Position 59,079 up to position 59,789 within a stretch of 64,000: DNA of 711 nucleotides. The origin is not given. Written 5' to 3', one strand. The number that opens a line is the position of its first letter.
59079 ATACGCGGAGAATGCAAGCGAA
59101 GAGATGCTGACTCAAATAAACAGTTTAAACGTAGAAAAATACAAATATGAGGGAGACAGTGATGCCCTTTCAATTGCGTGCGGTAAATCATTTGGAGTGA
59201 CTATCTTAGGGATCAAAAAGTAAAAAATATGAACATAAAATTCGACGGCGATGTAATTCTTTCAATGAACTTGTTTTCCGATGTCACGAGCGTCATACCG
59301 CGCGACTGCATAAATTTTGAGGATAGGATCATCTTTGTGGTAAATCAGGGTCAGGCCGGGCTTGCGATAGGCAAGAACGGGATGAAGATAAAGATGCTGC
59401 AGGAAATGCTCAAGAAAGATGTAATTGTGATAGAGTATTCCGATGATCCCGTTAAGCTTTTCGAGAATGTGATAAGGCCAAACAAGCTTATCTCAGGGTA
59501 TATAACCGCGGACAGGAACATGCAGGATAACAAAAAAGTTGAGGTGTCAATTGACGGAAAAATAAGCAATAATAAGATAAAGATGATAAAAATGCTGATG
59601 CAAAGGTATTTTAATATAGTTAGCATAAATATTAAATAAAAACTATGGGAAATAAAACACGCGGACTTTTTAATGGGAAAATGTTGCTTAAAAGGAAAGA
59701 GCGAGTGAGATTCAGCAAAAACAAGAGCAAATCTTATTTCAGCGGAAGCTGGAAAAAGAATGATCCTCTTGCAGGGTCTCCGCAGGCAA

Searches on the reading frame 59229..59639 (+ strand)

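Call 83: search_protein_families(library=pfam, proteins=[window:59229-59639:+], max_evalue=0.001)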
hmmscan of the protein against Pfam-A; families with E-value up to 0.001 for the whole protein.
window:59229-59639:+ (136 aa): 2 families
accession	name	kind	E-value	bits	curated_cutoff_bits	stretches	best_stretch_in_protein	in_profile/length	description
PF07650.23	KH_2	-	3.7e-09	36.7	22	1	31-78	24-71/78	KH domain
PF13184.12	KH_5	-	5.3e-09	36.5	27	1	31-87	2-64/69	NusA-like KH domain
